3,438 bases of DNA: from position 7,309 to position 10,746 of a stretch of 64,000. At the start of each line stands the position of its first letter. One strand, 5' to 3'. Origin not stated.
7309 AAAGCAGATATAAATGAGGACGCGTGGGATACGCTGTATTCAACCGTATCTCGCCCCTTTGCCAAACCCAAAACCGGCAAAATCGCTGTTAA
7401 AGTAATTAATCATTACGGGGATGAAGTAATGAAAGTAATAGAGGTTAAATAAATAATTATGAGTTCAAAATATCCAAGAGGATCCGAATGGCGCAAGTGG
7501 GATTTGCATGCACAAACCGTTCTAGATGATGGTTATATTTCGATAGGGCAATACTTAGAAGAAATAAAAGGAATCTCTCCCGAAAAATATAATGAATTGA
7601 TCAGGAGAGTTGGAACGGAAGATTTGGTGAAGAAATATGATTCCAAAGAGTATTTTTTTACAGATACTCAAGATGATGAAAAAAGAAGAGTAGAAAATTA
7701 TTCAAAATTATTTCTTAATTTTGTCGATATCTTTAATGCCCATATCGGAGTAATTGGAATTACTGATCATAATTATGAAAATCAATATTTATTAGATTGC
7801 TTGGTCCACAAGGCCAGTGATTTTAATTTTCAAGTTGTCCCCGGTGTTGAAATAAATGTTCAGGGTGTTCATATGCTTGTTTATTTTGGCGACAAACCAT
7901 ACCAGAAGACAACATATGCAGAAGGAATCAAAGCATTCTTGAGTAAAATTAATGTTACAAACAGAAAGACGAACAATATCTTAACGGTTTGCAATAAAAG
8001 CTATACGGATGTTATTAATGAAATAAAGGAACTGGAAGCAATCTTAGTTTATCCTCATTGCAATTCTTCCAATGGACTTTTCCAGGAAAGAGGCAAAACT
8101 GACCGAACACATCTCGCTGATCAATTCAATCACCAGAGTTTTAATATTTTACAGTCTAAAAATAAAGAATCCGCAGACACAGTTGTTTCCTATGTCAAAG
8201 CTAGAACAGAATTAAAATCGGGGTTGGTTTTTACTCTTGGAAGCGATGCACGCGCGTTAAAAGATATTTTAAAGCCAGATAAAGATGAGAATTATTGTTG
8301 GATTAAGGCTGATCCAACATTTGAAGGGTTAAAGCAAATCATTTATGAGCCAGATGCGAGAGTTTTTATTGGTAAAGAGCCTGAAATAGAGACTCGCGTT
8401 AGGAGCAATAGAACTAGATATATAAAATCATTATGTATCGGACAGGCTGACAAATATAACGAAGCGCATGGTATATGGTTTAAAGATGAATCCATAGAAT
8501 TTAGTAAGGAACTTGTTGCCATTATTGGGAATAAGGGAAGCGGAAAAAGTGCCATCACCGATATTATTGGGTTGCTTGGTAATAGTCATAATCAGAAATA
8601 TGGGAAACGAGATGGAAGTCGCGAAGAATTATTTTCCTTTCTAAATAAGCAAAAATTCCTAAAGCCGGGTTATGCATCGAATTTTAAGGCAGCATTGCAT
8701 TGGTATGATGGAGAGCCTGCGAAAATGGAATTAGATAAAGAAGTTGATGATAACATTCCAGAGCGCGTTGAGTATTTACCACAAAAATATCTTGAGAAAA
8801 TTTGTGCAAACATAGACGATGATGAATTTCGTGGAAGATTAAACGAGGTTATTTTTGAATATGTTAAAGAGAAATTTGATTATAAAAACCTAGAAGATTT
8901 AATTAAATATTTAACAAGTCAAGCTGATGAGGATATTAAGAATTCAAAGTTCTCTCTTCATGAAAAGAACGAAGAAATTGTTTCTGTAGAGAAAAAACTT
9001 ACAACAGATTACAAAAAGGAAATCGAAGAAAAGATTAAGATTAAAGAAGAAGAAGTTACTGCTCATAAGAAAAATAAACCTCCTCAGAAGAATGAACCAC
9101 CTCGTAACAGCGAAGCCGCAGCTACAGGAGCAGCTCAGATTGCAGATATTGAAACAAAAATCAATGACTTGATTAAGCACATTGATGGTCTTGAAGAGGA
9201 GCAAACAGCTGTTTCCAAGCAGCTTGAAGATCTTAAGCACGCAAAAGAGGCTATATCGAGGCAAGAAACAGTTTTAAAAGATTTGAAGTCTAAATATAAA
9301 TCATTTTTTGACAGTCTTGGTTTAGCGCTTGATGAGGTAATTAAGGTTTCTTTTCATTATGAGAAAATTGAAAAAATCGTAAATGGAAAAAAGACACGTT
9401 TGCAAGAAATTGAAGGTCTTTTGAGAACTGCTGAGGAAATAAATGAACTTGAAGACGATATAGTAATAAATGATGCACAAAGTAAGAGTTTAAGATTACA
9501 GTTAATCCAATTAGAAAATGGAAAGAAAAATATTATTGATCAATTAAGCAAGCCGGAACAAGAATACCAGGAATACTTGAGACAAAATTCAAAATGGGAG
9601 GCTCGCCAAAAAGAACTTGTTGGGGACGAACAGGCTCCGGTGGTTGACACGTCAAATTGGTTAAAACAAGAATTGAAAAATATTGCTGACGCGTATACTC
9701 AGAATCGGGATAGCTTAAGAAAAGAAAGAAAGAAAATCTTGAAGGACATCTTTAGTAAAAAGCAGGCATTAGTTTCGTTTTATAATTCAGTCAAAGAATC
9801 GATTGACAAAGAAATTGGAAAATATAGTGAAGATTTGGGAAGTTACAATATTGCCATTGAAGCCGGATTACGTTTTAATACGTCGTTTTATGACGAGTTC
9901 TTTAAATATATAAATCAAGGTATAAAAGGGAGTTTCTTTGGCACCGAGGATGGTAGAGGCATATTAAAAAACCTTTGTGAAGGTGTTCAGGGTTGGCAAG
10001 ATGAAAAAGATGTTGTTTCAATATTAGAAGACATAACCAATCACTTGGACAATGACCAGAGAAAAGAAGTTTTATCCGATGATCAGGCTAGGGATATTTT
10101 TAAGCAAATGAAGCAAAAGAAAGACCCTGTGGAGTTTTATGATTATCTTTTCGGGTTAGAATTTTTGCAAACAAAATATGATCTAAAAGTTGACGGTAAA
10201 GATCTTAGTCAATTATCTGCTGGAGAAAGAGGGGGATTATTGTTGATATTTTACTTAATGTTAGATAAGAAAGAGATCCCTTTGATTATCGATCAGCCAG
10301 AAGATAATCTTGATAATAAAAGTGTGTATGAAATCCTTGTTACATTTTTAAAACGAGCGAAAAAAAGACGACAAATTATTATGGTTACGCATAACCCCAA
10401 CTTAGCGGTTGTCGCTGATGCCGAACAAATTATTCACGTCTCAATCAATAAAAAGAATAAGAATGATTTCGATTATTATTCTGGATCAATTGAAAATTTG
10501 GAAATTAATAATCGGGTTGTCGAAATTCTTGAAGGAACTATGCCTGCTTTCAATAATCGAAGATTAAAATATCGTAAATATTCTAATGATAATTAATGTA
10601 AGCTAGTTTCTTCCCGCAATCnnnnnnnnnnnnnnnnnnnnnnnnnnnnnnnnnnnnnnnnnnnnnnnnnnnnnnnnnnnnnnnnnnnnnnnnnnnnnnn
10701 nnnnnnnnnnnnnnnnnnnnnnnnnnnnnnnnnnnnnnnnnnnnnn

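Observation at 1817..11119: Compact operon coupling an inverted Type III-like Res/Mod pair to a PHP::Rad50-like ATPase and a GIY-YIG nuclease: candidate composite, possibly undescribed defence system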

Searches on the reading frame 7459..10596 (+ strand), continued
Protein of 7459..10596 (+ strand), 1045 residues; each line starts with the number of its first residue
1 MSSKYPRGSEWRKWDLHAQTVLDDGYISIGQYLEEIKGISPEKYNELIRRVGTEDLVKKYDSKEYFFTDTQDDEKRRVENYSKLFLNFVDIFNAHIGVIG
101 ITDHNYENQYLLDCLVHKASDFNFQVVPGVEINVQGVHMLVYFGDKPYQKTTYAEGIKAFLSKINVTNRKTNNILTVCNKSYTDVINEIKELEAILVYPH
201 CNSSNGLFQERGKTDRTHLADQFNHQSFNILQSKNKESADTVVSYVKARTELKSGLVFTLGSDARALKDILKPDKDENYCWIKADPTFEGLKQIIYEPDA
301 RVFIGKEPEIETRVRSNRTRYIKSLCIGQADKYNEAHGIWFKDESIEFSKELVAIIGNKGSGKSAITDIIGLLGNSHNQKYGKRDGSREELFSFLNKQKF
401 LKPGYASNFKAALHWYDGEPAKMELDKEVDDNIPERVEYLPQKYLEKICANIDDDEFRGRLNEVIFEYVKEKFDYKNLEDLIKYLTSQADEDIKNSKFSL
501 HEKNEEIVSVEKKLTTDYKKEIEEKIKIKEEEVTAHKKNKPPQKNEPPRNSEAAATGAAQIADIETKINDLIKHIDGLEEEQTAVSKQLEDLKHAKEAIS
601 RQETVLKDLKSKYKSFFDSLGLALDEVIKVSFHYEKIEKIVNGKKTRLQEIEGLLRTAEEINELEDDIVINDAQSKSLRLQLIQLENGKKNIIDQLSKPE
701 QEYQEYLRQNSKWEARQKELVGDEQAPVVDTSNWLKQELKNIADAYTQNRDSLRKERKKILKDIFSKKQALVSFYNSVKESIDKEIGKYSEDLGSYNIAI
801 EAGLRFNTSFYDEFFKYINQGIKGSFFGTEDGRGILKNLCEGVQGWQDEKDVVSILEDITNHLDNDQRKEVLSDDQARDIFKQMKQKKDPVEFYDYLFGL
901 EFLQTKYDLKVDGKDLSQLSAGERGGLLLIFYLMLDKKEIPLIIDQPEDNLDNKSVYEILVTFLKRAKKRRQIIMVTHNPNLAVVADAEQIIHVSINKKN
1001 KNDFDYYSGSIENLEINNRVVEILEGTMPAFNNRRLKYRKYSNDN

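Call 94: predict_structure(alignment_id=A1)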
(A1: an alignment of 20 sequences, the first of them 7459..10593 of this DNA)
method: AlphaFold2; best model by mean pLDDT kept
length: 1045 residues; sequences in the alignment: 20
mean_pLDDT: 66.9   pTM: 0.41
mean pLDDT of the five models: 66.9, 66.2, 65.5, 65.2, 63.9
residues with pLDDT >= 90: 56; 70-90: 496; 50-70: 276; < 50: 217
segments of 3 or more residues with pLDDT < 50: 1-26, 169-176, 198-266, 269-307, 335-339, 355-358, 374-384, 386-403, 430-435, 998-1004, 1026-1045
pLDDT, mean of each block of 10 residues (from residue 1): 27 21 46 75 85 78 62 78 80 59 67 83 73 62 79 84 66 47 74 60 29 30 32 33 38 33 44 40 27 27 41 62 72 53 61 51 58 40 42 39 59 70 61 53 62 59 70 68 78 91 93 86 87 84 70 69 83 87 85 81 78 77 71 80 87 84 79 83 82 68 78 83 81 88 86 92 90 80 78 69 83 89 82 87 83 90 82 65 83 92 75 58 70 73 62 64 75 67 63 59 56 70 51 33 33
secondary structure, 60 per line:
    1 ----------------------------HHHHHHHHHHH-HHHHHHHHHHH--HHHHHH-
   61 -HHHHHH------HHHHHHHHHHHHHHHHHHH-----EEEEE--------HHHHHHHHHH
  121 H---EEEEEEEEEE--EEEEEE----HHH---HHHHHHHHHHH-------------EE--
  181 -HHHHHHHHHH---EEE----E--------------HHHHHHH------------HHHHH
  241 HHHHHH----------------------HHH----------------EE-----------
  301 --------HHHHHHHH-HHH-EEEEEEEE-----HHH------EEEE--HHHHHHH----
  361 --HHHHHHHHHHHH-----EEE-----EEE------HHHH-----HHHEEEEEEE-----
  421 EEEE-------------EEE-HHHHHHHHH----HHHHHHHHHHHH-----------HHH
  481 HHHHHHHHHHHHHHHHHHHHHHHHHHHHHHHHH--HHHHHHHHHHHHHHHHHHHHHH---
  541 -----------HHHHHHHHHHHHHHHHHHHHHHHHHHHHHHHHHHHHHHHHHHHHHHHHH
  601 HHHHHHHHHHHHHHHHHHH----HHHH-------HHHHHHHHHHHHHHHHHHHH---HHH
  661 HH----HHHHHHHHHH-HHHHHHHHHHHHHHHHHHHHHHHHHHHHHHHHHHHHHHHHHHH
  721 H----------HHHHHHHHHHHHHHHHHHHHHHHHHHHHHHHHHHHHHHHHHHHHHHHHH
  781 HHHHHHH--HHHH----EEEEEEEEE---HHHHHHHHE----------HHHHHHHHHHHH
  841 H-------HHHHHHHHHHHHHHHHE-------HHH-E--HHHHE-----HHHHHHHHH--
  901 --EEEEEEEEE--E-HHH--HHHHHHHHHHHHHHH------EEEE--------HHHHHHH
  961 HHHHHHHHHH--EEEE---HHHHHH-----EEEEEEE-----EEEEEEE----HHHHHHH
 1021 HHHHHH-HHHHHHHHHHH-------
elements in order (helices of 4 or more, strands of 3 or more residues): H29-39 H41-51 H54-59 H62-67 H74-92 E98-102 H111-121 E125-134 E137-142 H153-163 H182-191 E195-197 H217-223 H236-246 H309-316 E322-329 E344-347 H350-356 H363-374 E380-382 E388-390 H397-400 E409-415 E421-424 E438-440 H442-450 H455-466 H478-513 H516-537 H552-619 H624-627 H635-654 H658-662 H667-676 H678-721 H732-787 H790-793 E798-806 H810-817 H829-841 H849-864 H880-883 H890-898 E903-911 H921-935 E942-945 H954-970 E973-976 H980-985 E991-997 E1003-1009 H1014-1026 H1028-1038

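Call 96: fold_search(model_id=the predicted structure, library=pdb)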
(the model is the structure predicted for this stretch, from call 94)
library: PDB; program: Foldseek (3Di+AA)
matches with E <= 10: 216; with E <= 0.001: 7
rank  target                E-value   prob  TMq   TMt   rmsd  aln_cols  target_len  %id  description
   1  5xei                  1.1e-05  1.00  0.15  0.27  20.2       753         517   13  Crystal structure of the Smc head domain with a coiled coil and joint derived from Pyrococcus yayanosii (released 2017-06-07)
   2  7zr1_C                4.1e-05  0.99  0.13  0.17  61.5       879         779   13  Chaetomium thermophilum Mre11-Rad50-Nbs1 complex bound to ATPyS (composite structure) (released 2023-01-11)
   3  7nyw_A                2.6e-04  0.99  0.17  0.22  22.3       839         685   11  Cryo-EM structure of the MukBEF-MatP-DNA head module (released 2021-07-07)
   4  9qxx_B                2.8e-04  1.00  0.18  0.23  27.8       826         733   12  JetABC DNA loaded state dimer (released 2025-10-01)
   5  9qxx_A                2.8e-04  0.99  0.16  0.19  27.1       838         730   10  JetABC DNA loaded state dimer (released 2025-10-01)
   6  7nyw_B                6.3e-04  0.94  0.12  0.14  44.2       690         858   11  Cryo-EM structure of the MukBEF-MatP-DNA head module (released 2021-07-07)
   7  7zr1_D                8.6e-04  0.96  0.13  0.17  62.6       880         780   13  Chaetomium thermophilum Mre11-Rad50-Nbs1 complex bound to ATPyS (composite structure) (released 2023-01-11)
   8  8q72_A                1.1e-03  0.98  0.18  0.22  26.2       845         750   12  E. coli plasmid-borne JetABCD(E248A) core in a cleavage-competent state (released 2024-01-31)
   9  9a6c_A                1.2e-03  0.99  0.16  0.25  32.7       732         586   12  Integrative model of YYDD-YYDB by crosslinking MS and deep learning (released 2024-09-18)
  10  9qxu_A                1.4e-03  0.96  0.13  0.16  27.8       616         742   11  JetABC DNA loaded state monomer (open) (released 2025-10-01)
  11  9qxt_A                1.5e-03  0.98  0.17  0.21  26.2       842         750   11  E. coli JetABC dimer in the DNA boarding-holding state (released 2025-10-01)
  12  9qxu_B                1.5e-03  0.93  0.15  0.19  28.2       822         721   12  JetABC DNA loaded state monomer (open) (released 2025-10-01)
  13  8dk2_C                1.5e-03  0.89  0.14  0.18  27.4       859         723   12  CryoEM structure of Pseudomonas aeruginosa PA14 JetABC in an unclamped state trapped in ATP dependent dimeric form (released 2022-10-05)
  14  8dk2_D                1.8e-03  0.92  0.12  0.15  25.9       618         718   11  CryoEM structure of Pseudomonas aeruginosa PA14 JetABC in an unclamped state trapped in ATP dependent dimeric form (released 2022-10-05)
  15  9gm9_A                3.4e-03  0.54  0.09  0.09  47.5       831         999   10  MukBEF in a DNA capture state (released 2025-03-26)
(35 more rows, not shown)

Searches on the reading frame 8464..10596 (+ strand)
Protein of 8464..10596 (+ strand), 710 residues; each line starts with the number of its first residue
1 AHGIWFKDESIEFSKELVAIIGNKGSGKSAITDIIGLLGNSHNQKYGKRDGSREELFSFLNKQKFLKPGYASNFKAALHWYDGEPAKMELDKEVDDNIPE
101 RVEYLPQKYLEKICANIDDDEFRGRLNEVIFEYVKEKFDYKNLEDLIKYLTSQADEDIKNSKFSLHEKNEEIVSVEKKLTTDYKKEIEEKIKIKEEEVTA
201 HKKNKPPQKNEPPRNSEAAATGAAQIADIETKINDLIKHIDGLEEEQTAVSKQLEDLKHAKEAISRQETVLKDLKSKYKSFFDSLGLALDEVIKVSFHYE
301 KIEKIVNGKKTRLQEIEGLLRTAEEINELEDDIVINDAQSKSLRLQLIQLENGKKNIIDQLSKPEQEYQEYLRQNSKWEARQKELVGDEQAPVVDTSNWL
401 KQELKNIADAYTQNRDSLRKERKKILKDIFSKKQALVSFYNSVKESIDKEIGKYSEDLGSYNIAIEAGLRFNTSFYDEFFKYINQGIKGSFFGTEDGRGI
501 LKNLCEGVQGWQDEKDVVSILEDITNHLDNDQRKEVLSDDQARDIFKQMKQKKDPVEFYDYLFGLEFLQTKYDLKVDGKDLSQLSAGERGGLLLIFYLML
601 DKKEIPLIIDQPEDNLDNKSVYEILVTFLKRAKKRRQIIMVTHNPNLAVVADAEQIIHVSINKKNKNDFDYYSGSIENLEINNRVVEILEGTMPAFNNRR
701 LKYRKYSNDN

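Call 81: search_solved_structures(query=window:8464-10596:+, max_evalue=0.001)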
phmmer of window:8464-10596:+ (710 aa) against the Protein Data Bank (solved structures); distinct sequences matched with E-value up to 0.001: 13.
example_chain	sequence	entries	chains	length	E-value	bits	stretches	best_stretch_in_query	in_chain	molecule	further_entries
5h68_A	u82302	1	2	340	1.4e-05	27.2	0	580-652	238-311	Chromosome partition protein Smc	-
5xu1_A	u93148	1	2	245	1.5e-05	27.1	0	582-658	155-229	ABC transporter ATP-binding protein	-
5xg3_A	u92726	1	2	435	3.2e-05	26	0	579-652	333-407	Chromosome partition protein Smc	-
2pcj_A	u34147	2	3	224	3.6e-05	25.8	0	547-650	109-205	Lipoprotein-releasing system ATP-binding protein lolD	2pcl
5lj9_A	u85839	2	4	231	5.5e-05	25.2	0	582-659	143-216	Macrolide export ATP-binding/permease protein MacB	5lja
1e69_A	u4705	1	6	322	7.3e-05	24.8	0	579-658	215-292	CHROMOSOME SEGREGATION SMC PROTEIN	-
3zgx_A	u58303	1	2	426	7.7e-05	24.8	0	579-652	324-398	CHROMOSOME PARTITION PROTEIN SMC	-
9w35_C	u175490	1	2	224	0.00023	23.2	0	577-658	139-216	LolD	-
9w2w_D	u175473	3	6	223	0.00023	23.2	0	577-658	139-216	LolD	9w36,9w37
5xns_A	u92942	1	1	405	0.00033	22.7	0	575-661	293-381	Chromosome partition protein Smc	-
3qkt_A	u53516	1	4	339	0.00054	22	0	579-662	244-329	DNA double-strand break repair rad50 ATPase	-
4nci_A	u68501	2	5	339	0.00059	21.8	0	579-662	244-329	DNA double-strand break repair Rad50 ATPase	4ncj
5nik_J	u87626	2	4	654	0.0008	21.4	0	583-660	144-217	Macrolide export ATP-binding/permease protein MacB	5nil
